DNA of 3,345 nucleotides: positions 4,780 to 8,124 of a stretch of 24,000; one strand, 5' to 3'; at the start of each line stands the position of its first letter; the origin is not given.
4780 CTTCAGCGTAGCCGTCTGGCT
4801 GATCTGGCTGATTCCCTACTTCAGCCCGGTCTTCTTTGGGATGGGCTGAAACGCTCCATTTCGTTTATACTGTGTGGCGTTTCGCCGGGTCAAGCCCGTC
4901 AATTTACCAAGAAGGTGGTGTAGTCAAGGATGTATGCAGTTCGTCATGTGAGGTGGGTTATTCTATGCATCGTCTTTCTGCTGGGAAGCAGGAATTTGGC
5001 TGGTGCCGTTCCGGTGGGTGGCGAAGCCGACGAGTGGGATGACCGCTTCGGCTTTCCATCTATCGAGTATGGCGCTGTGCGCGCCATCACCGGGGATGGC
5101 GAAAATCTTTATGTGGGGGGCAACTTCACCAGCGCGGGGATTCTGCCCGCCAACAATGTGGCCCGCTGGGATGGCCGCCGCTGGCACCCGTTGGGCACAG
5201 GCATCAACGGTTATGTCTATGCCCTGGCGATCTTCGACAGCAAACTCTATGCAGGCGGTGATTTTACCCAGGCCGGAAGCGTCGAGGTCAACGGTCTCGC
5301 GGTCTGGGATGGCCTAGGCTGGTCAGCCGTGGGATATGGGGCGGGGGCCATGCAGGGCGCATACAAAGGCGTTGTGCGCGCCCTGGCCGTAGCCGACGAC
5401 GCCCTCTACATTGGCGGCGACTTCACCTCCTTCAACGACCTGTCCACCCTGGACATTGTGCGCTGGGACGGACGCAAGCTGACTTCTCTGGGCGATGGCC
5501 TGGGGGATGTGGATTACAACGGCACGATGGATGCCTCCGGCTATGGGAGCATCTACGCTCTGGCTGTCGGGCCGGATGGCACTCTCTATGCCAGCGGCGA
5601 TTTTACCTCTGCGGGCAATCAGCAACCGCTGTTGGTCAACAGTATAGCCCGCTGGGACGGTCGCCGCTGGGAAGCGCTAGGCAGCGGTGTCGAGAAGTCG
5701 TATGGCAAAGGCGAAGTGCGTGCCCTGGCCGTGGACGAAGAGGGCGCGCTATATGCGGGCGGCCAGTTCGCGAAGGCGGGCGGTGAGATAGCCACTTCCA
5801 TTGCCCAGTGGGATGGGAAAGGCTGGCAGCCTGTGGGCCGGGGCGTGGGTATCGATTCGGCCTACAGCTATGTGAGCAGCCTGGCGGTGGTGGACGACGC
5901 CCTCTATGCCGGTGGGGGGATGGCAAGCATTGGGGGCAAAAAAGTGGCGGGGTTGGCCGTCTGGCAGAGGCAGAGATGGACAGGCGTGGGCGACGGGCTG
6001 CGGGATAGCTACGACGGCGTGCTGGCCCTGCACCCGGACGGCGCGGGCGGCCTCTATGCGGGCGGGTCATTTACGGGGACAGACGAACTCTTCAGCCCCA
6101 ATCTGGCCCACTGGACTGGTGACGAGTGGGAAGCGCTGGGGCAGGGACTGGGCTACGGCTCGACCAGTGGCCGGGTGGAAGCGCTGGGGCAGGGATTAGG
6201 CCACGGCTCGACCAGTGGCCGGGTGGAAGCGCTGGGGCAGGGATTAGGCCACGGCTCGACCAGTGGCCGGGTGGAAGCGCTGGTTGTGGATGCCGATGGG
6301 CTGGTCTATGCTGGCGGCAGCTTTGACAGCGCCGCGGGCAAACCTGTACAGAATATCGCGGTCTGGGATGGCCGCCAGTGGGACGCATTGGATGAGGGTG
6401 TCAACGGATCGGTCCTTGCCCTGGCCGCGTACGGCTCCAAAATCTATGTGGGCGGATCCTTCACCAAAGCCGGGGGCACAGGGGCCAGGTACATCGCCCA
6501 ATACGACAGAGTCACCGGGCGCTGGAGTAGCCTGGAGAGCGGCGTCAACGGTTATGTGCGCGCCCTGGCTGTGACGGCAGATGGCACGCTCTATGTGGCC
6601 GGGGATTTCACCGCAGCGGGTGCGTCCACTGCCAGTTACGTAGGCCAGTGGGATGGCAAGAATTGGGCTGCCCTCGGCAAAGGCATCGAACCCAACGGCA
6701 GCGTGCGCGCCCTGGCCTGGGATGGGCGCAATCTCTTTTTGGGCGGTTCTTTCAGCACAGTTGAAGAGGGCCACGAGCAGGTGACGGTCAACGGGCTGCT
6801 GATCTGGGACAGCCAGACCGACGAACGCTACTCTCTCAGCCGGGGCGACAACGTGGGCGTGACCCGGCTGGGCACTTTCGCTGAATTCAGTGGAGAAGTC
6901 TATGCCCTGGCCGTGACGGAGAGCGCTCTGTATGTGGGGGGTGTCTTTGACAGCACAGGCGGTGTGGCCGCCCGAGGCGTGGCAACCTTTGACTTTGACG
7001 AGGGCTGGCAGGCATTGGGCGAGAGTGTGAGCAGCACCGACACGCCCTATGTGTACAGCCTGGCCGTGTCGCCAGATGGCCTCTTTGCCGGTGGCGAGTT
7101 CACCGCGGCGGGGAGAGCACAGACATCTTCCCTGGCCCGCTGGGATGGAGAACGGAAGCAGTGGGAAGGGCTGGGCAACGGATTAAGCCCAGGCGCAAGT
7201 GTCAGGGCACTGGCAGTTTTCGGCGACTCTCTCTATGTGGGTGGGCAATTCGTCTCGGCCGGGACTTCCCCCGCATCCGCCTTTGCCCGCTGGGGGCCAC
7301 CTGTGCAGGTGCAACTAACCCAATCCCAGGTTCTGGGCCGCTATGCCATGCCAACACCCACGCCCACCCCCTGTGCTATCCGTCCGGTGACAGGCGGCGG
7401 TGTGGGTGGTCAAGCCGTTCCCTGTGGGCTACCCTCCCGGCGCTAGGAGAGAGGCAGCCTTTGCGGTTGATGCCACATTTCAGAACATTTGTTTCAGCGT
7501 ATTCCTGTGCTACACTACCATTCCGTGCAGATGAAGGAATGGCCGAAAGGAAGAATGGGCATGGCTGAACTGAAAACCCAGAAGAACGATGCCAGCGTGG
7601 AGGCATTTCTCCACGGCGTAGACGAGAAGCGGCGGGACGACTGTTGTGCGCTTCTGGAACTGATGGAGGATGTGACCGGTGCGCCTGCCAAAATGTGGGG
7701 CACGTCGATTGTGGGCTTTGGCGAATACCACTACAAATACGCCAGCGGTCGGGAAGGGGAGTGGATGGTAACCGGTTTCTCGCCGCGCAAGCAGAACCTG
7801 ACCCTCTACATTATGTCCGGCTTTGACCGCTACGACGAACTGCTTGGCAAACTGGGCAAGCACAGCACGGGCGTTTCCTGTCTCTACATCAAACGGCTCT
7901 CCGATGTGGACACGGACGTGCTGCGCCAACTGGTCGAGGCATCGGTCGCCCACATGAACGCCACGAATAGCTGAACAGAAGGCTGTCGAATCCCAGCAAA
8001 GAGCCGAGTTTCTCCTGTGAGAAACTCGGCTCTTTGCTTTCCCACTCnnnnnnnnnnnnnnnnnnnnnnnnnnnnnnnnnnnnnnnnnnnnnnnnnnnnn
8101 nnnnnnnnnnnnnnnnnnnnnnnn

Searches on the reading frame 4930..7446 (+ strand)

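Call 11: search_protein_families(library=pfam, proteins=[window:4930-7446:+], max_evalue=0.001)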
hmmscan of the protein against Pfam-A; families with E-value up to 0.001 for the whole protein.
window:4930-7446:+ (838 aa): 4 families
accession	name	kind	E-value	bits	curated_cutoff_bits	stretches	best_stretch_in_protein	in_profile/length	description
PF12768.13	Rax2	-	1.3e-32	113.6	28.8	2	485-584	17-117/254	Rax2 C-terminal beta propeller domain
PF17164.10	DUF5122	-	2.2e-12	47.4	27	0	504-526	5-27/36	Domain of unknown function (DUF5122) beta-propeller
PF07494.17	Reg_prop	-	5.7e-09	35.6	20.4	0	539-558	3-22/24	Two component regulator propeller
PF13964.12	Kelch_6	-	0.00059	20.2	25.3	0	498-535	7-43/50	Kelch motif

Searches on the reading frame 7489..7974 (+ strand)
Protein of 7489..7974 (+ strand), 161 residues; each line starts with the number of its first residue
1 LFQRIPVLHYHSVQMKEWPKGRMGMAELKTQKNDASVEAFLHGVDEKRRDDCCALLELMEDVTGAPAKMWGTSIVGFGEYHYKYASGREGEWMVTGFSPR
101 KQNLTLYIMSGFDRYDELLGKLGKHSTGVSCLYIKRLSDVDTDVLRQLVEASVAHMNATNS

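Call 11: search_protein_families(library=pfam, proteins=[window:7489-7974:+], max_evalue=0.001)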
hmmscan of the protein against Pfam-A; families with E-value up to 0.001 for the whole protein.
window:7489-7974:+ (161 aa): 1 family
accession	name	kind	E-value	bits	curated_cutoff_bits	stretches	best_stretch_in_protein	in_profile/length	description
PF08818.16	DUF1801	-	1e-13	51.9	27.2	1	48-152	1-84/85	Domain of unknown function (DU1801)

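Call 69: search_protein_families(library=ncbifam, proteins=[window:7489-7974:+], max_evalue=0.001)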
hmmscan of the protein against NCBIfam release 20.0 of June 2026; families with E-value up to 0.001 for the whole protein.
window:7489-7974:+ (161 aa): 0 families
